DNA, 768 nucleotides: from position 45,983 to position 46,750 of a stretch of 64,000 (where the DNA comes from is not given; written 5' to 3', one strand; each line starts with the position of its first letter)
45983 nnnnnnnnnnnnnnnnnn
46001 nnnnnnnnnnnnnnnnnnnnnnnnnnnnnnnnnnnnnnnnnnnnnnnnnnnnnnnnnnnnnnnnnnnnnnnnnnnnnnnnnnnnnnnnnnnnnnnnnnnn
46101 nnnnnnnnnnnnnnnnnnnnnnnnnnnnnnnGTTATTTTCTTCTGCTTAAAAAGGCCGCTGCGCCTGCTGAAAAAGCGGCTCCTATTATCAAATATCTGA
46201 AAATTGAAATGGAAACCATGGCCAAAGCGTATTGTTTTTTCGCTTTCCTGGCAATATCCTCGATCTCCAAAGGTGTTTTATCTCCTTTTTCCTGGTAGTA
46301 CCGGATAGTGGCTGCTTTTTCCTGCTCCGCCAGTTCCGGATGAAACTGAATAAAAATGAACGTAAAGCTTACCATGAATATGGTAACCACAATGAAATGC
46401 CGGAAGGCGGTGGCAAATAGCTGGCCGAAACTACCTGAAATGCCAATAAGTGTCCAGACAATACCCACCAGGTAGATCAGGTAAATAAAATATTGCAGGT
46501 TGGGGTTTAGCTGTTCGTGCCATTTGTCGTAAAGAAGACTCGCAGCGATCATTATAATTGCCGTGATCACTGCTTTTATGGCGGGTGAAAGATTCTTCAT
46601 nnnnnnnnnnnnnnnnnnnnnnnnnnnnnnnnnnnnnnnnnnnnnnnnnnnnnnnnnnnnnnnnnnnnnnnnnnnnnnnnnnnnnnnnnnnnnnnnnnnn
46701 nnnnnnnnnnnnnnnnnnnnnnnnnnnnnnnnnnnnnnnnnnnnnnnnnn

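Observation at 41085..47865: Coupled envelope-glycosylation operon: pseudo-dihydroorotase, DUF4199, GT2, GT4, then the full GDP-heptose pathway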

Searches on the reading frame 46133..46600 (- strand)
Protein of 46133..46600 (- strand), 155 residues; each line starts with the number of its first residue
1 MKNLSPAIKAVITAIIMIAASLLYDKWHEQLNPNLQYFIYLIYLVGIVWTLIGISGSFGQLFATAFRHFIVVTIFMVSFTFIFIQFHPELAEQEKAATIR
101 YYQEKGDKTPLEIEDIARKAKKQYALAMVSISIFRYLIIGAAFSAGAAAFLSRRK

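Call 3: search_protein_families(library=pfam, proteins=[window:46133-46600:-])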
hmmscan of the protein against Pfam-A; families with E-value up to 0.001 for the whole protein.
window:46133-46600:- (155 aa): 2 families
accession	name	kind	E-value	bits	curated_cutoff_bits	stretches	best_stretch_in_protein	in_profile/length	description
PF13858.11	DUF4199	-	7.9e-10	39.9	32.3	1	10-153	3-165/165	Protein of unknown function (DUF4199)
PF08507.15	COPI_assoc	-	0.00077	20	30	1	12-96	34-117/130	COPI associated protein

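Call 4: search_protein_families(library=ncbifam, proteins=[window:46133-46600:-])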
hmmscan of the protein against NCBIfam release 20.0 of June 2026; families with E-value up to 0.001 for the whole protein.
window:46133-46600:- (155 aa): 1 family
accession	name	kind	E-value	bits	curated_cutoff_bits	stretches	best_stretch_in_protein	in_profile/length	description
NF005743.0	PRK07567.1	equivalog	0.00084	18.7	264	0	77-125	179-227/245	glutamine amidotransferase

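Call 11: find_homologous_proteins(query=window:46133-46600:-)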
Query window:46133-46600:- (155 aa): 31 proteins with E <= 0.001 among 182 candidates.
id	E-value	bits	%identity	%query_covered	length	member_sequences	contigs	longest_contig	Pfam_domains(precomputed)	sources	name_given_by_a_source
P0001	5.5e-93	327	100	100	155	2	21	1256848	PF13858.12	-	-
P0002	1.2e-75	270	80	100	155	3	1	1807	PF13858.12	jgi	jgi:hypothetical protein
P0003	6.8e-74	265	77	100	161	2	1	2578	PF13858.12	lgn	-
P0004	2.3e-72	260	76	100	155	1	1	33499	PF13858.12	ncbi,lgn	-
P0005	2.5e-65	237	78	90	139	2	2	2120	PF13858.12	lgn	-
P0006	6.1e-64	232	70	100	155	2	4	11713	PF13858.12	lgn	-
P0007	1.9e-63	231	66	100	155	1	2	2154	PF13858.12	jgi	jgi:energy-coupling factor transporter transmembrane protein EcfT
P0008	3.2e-55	204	71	90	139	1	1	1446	PF13858.12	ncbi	-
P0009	3.7e-50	188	56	98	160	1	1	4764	PF13858.12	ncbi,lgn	-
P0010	2.3e-48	182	54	99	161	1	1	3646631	PF13858.12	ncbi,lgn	-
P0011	4.5e-48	181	55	88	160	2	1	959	PF13858.12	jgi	-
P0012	1.5e-45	173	54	98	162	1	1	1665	PF13858.12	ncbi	-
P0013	2.7e-45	172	53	99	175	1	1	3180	PF13858.12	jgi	jgi:hypothetical protein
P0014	1.3e-43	166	52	99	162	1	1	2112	PF13858.12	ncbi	-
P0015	7.8e-43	164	54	99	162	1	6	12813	PF13858.12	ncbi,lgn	-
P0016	5.2e-41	158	51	98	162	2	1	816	PF13858.12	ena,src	-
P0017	7.3e-41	158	51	98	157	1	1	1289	PF13858.12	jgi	-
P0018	1.1e-35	141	46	99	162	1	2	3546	PF13858.12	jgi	-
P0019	3.9e-28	116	42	99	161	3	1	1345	PF13858.12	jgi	jgi:Protein of unknown function (DUF4199)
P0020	4.7e-28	116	45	99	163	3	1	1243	PF13858.12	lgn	-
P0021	1.1e-27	115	42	100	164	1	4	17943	PF13858.12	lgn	-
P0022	7.7e-27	112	43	100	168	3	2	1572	PF13858.12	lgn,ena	-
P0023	4.6e-26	110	42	100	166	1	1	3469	PF13858.12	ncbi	-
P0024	7.5e-26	109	45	98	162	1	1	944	PF13858.12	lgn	-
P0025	4.0e-24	103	42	100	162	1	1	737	PF13858.12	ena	-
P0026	2.9e-23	101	47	80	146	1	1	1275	PF13858.12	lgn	-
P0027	2.9e-23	101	44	98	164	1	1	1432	PF13858.12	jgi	jgi:hypothetical protein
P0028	2.7e-22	97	40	100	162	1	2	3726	PF13858.12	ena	-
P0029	2.8e-22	97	39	100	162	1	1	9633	PF13858.12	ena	-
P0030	1.6e-21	95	40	97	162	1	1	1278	PF13858.12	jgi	jgi:uncharacterized membrane protein YfcA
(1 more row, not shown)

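Call 12: find_encoding_contigs(protein=P0010, flank=10000, max_places=2)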
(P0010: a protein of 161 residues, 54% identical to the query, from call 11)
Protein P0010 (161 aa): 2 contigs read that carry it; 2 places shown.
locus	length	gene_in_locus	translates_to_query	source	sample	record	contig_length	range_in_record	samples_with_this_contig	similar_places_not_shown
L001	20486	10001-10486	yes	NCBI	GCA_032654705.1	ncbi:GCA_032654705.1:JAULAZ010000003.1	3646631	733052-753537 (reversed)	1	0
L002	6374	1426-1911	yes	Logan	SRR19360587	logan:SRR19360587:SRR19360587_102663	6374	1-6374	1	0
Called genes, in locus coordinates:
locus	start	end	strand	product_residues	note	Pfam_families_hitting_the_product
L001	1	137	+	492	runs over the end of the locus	PF02133:Transp_cyt_pur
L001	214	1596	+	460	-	PF07969:Amidohydro_3 (weak), PF01979:Amidohydro_1, PF07969:Amidohydro_3 (weak)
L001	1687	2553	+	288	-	PF00795:CN_hydrolase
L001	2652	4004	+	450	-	PF14691:Fer4_20, PF01266:DAO (weak), PF01494:FAD_binding_3, PF01946:Thi4 (weak), PF07992:Pyr_redox_2, PF12831:FAD_oxidored (weak), PF13450:NAD_binding_8, PF13738:Pyr_redox_3 (weak), +6 more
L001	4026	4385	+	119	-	PF05635:23S_rRNA_IVP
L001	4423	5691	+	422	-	PF01180:DHO_dh, PF01207:Dus, PF00037:Fer4 (faint), PF12797:Fer4_2 (faint), PF12837:Fer4_6 (weak), PF12838:Fer4_7, PF13237:Fer4_10 (faint), PF14697:Fer4_21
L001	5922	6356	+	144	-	-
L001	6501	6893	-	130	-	PF04480:DUF559, PF18741:MTES_1575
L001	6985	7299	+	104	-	PF09966:DUF2200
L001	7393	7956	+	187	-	PF14066:DUF4256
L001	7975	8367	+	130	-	PF08818:DUF1801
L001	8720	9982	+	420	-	PF01979:Amidohydro_1 (weak), PF12890:DHOase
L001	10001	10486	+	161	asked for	PF13858:DUF4199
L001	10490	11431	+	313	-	PF00535:Glycos_transf_2, PF10111:Glyco_tranf_2_2, PF13641:Glyco_tranf_2_3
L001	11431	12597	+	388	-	PF13439:Glyco_transf_4, PF00534:Glycos_transf_1, PF13692:Glyco_trans_1_4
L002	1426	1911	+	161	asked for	PF13858:DUF4199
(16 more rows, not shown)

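Call 13: find_encoding_contigs(protein=P0021, flank=10000, max_places=2)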
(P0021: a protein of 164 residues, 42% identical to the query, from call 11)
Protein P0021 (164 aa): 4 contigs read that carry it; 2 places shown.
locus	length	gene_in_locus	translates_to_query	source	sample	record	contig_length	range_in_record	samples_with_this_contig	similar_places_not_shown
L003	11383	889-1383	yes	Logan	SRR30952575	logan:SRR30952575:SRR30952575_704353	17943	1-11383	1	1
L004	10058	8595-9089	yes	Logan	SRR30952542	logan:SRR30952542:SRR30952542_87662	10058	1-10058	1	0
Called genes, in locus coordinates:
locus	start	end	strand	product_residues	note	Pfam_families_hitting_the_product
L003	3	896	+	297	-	?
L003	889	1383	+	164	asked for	PF13858:DUF4199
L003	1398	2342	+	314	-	PF00535:Glycos_transf_2, PF10111:Glyco_tranf_2_2, PF13641:Glyco_tranf_2_3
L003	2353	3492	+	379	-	PF13439:Glyco_transf_4, PF00534:Glycos_transf_1, PF13692:Glyco_trans_1_4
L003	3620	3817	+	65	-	-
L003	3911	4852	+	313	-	-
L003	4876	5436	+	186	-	PF04542:Sigma70_r2, PF08281:Sigma70_r4_2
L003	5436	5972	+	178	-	-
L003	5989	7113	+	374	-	PF04402:SIMPL (weak)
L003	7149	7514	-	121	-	-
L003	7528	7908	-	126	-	-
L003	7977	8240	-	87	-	-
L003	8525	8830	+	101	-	PF05532:CsbD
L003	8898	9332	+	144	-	PF01346:FKBP_N, PF00254:FKBP_C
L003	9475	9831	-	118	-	PF13430:DUF4112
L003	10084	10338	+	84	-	-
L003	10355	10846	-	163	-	PF14274:BT_3044-like_C (weak)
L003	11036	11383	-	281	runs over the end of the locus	-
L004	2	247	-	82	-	?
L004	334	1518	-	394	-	PF00072:Response_reg, PF00158:Sigma54_activat, PF14532:Sigma54_activ_2, PF00004:AAA, PF07728:AAA_5 (weak), PF25601:AAA_lid_14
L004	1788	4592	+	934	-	PF08448:PAS_4 (weak), PF08448:PAS_4, PF00989:PAS, PF08448:PAS_4, PF13426:PAS_9 (weak), PF08447:PAS_3, PF00512:HisKA (weak), PF02518:HATPase_c, +1 more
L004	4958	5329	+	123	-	-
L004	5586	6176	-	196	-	-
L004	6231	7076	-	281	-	PF28545:1TM_TonB_rel, PF03544:TonB_C (weak)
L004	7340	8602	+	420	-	PF01979:Amidohydro_1 (faint), PF12890:DHOase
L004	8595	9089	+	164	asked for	PF13858:DUF4199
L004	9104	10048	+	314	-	PF00535:Glycos_transf_2, PF10111:Glyco_tranf_2_2, PF13641:Glyco_tranf_2_3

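Call 14: find_encoding_contigs(protein=P0004, flank=10000, max_places=2)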
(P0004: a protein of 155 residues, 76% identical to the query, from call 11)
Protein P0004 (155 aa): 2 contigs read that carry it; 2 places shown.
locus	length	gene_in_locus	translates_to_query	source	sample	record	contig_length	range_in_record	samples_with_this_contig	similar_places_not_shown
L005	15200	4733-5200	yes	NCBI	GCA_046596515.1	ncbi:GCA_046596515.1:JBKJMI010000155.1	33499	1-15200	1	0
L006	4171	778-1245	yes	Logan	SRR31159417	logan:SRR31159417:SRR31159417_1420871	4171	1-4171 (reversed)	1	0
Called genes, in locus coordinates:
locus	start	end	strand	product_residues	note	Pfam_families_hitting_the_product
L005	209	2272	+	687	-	PF07715:Plug, PF00593:TonB_dep_Rec_b-barrel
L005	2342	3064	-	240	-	PF00081:Sod_Fe_N, PF02777:Sod_Fe_C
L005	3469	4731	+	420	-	PF01979:Amidohydro_1, PF12890:DHOase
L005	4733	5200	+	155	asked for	PF13858:DUF4199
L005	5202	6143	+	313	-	PF00535:Glycos_transf_2, PF10111:Glyco_tranf_2_2, PF13641:Glyco_tranf_2_3 (weak)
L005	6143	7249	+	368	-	PF13439:Glyco_transf_4, PF00534:Glycos_transf_1, PF13692:Glyco_trans_1_4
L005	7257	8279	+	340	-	PF00288:GHMP_kinases_N, PF08544:GHMP_kinases_C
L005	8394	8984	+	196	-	PF13580:SIS_2, PF01380:SIS (faint)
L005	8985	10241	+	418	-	PF00483:NTP_transferase, PF12804:NTP_transf_3, PF00702:Hydrolase (faint), PF08645:PNK3P (weak), PF13419:HAD_2 (faint), PF13242:Hydrolase_like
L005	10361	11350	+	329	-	-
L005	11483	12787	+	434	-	PF01943:Polysacc_synt, PF13440:Polysacc_synt_3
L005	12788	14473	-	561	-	PF00009:GTP_EFTU, PF03144:GTP_EFTU_D2, PF14492:EFG_III (faint), PF00679:EFG_C, PF06421:LepA_C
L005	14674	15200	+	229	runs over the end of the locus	-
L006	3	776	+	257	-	?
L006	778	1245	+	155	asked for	PF13858:DUF4199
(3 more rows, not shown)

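Call 22: search_protein_families(library=pfam, proteins=[window:46133-46600:-], max_evalue=10)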
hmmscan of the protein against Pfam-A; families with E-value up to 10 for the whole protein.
window:46133-46600:- (155 aa): 10 families
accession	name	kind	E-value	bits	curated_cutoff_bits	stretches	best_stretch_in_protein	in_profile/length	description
PF13858.11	DUF4199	-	7.9e-10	39.9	32.3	1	10-153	3-165/165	Protein of unknown function (DUF4199)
PF08507.15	COPI_assoc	-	0.00077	20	30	1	12-96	34-117/130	COPI associated protein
PF13965.12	SID-1_RNA_chan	-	0.033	13.2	28.7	1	13-106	346-440/594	dsRNA-gated channel SID-1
PF00335.26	Tetraspanin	-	0.081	13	32.1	1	11-83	13-87/225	Tetraspanin family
PF00746.26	Gram_pos_anchor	-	0.19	12.1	20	1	136-155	20-39/43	LPXTG cell wall anchor motif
PF09716.15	ETRAMP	-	0.29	11.6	29.1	1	69-146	7-74/81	Malarial early transcribed membrane protein (ETRAMP)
PF11200.13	DUF2981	-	0.6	10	27.2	1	23-85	18-76/352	Protein of unknown function (DUF2981)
PF10161.14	DDDD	-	0.99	9.6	27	1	122-152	32-62/76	Putative mitochondrial precursor protein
PF13800.11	Sigma_reg_N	-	3.6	8.4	26.3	1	116-148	3-35/91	Sigma factor regulator N-terminal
PF11744.14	ALMT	-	7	5.9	20.6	1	67-94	93-120/471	Aluminium activated malate transporter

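Call 31: list_cluster_members(proteins=[L004:7340-8602:+, L003:1398-2342:+, L003:2353-3492:+, P0021, P0029, P0023, P0028, L003:3911-4852:+])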
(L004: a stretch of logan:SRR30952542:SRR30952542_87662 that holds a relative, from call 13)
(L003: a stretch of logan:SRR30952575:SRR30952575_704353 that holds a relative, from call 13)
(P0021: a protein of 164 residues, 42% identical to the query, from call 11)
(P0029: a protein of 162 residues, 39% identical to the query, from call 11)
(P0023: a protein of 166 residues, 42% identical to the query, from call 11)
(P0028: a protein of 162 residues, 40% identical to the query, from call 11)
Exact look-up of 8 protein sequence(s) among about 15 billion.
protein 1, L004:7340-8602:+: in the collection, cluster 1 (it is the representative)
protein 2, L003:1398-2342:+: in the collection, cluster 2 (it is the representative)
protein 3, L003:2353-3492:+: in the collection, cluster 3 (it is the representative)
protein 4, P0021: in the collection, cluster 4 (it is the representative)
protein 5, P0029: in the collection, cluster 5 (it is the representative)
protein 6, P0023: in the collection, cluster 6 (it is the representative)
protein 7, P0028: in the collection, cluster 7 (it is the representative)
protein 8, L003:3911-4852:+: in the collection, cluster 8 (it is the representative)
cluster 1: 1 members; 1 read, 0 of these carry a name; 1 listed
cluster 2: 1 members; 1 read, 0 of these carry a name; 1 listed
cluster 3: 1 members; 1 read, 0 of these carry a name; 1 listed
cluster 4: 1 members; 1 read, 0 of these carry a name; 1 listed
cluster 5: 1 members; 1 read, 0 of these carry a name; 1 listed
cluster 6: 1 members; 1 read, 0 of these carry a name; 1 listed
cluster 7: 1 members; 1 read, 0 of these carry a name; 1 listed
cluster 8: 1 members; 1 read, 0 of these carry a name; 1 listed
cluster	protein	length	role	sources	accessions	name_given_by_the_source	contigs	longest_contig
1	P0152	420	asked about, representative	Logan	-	-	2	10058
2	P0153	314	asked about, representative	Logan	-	-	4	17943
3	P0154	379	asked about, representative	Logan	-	-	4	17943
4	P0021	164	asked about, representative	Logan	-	-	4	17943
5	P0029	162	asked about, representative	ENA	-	-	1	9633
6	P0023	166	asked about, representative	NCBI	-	-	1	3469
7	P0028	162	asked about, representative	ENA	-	-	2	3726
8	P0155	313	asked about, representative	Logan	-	-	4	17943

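Call 46: predict_structure(alignment_id=A2)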
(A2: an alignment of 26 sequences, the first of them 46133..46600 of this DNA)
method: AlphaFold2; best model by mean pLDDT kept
length: 155 residues; sequences in the alignment: 26
mean_pLDDT: 90.3   pTM: 0.80
mean pLDDT of the five models: 90.3, 90.2, 89.1, 88.9, 88.3
residues with pLDDT >= 90: 114; 70-90: 34; 50-70: 7; < 50: 0
segments of 3 or more residues with pLDDT < 50: none
pLDDT, mean of each block of 10 residues (from residue 1): 82 96 79 80 95 90 95 95 91 91 93 93 91 93 95 82
secondary structure, 60 per line:
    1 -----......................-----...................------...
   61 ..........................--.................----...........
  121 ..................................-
elements in order: H6-27 H33-51 H58-86 H89-105 H110-154

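Call 52: fold_search(model_id=the predicted structure, library=pdb)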
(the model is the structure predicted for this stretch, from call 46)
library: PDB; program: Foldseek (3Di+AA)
matches with E <= 10: 194; with E <= 0.001: 0
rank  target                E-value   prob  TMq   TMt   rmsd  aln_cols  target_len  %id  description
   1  9jc2_B                4.9e-01  0.38  0.33  0.31  18.1       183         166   16  Engineering of ATP synthase Fo (released 2025-07-09)
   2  8do0_A                7.8e-01  0.21  0.29  0.15  13.5       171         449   14  Cryo-EM structure of the human Sec61 complex inhibited by mycolactone (released 2023-05-24)
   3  3zx6_B                1.4e+00  0.10  0.22  0.12  20.2       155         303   10  Structure of Hamp(AF1503)-Tsr fusion - Hamp (A291V) mutant (released 2012-02-29)
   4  4k7k_A                1.5e+00  0.08  0.19  0.09  13.7       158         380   13  Crystal structures of CusC review conformational changes accompanying folding and transmembrane channel formation (released 2013-10-16)
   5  2q12                  1.6e+00  0.08  0.21  0.15  21.3       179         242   15  Crystal Structure of BAR domain of APPL1 (released 2007-08-14)
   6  3rx6                  1.7e+00  0.09  0.22  0.19  22.5       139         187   16  Crystal structure of Polarity Suppression protein from Enterobacteria phage P4 (released 2012-07-25)
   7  9ddm_A                1.7e+00  0.08  0.23  0.18  17.4       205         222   12  E. coli TolAQR conformation I (released 2025-07-09)
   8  4jl3_D                1.8e+00  0.14  0.28  0.25  17.4       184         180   10  Crystal structure of ms6564-dna complex (released 2013-06-26)
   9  9a6h_B                1.8e+00  0.11  0.26  0.10  17.1       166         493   13  Integrative model of MRPA-MRPD by crosslinking MS and deep learning (released 2024-09-18)
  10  7qsd_M                2.2e+00  0.07  0.23  0.10  18.2       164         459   12  Bovine complex I in the active state at 3.1 A (released 2022-03-02)
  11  6r1j_D                2.2e+00  0.05  0.18  0.13  28.2       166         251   15  Structure of the soluble AhlC triple head mutant of the tripartite alpha-pore forming toxin, AHL, from Aeromonas hydro (released 2019-07-10)
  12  5lg4_A                2.5e+00  0.14  0.32  0.28  11.4       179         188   13  Crystal structure of the Sec3/Sso2 complex at 2.9 angstrom resolution (released 2017-02-08)
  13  2v0x_A                2.5e+00  0.13  0.25  0.21  13.7       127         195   11  The dimerization domain of LAP2alpha (released 2007-06-26)
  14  8hqs_B                2.5e+00  0.13  0.22  0.11   9.3        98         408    6  Cryo-EM structure of 8-subunit Smc5/6 head region (released 2024-06-19)
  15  2x3v_A                2.5e+00  0.08  0.24  0.14  32.3       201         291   11  Structure of The F-BAR Domain of Mouse Syndapin I (released 2010-04-07)
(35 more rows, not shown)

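Call 60: find_encoding_contigs(protein=P0029, flank=10000, max_places=2)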
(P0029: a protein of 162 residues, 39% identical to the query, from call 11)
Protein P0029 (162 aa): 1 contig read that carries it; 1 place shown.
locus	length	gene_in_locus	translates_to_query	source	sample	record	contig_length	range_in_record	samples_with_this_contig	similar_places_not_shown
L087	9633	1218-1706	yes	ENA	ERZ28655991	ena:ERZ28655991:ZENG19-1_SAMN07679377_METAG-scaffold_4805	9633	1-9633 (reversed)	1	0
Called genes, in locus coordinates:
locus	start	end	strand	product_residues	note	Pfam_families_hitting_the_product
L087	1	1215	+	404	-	?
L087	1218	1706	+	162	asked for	PF13858:DUF4199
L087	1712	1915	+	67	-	-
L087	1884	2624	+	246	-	-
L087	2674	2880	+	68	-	PF13366:PDDEXK_3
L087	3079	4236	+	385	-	PF20706:GT4-conflict (faint), PF13439:Glyco_transf_4, PF00534:Glycos_transf_1, PF13692:Glyco_trans_1_4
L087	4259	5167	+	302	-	-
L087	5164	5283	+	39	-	-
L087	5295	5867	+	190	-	PF13580:SIS_2, PF01380:SIS (weak)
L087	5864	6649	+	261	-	PF00483:NTP_transferase, PF12804:NTP_transf_3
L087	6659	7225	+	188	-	PF08645:PNK3P (weak), PF13242:Hydrolase_like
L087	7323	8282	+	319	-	-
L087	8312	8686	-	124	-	-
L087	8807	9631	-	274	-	?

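Call 61: find_encoding_contigs(protein=P0023, flank=10000, max_places=2)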
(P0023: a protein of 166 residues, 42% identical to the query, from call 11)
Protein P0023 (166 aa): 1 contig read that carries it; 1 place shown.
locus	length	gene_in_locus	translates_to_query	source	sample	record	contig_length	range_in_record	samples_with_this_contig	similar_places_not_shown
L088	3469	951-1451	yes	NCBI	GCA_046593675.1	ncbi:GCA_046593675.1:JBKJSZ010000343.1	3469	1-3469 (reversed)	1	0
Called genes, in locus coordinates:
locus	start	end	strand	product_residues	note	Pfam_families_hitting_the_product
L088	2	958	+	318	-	?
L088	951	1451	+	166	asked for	PF13858:DUF4199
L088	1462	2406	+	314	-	PF00535:Glycos_transf_2, PF10111:Glyco_tranf_2_2, PF13641:Glyco_tranf_2_3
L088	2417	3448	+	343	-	PF13439:Glyco_transf_4, PF00534:Glycos_transf_1, PF13692:Glyco_trans_1_4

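Call 99: search_protein_families(library=pfam, alignment_id=A5, max_evalue=0.00001)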
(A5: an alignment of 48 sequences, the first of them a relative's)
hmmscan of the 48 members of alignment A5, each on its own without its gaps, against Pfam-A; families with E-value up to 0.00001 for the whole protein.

A. member 1, L005:11375-12787:+ (470 aa): 2 families
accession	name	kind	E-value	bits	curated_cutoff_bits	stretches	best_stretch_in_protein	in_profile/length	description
PF01943.22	Polysacc_synt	-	1e-27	97.7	28.2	1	5-269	2-271/274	Polysaccharide biosynthesis protein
PF13440.11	Polysacc_synt_3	-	5.4e-13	49.3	23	1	178-322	145-292/293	Polysaccharide biosynthesis protein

B. families by the number of members that match (of 48 scanned): 35 families (the first 25 are shown)
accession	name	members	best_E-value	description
PF00005.33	ABC_tran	6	4e-24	ABC transporter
PF01061.29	ABC2_membrane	5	5.1e-23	ABC-2 type transporter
PF13304.12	AAA_21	5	4.5e-07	AAA domain, putative AbiEii toxin, Type IV TA system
PF01943.22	Polysacc_synt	4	1e-28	Polysaccharide biosynthesis protein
PF14524.12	Wzt_C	3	8.3e-16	Wzt C-terminal domain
PF06421.17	LepA_C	2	1.2e-52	GTP-binding protein LepA C-terminus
PF13460.12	NAD_binding_10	2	2.9e-36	NAD(P)H-binding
PF00679.30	EFG_C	2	4.8e-19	Elongation factor G C-terminus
PF03144.31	GTP_EFTU_D2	2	5.3e-15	Elongation factor Tu domain 2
PF13489.12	Methyltransf_23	2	2e-13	Methyltransferase domain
PF13440.11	Polysacc_synt_3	2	5.4e-13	Polysaccharide biosynthesis protein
PF13231.12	PMT_2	2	1e-11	Dolichyl-phosphate-mannose-protein mannosyltransferase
PF05368.20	NmrA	2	2.4e-10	NmrA-like family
PF03023.19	MurJ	2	2.4e-09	Lipid II flippase MurJ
PF01370.27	Epimerase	2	5.4e-06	NAD dependent epimerase/dehydratase family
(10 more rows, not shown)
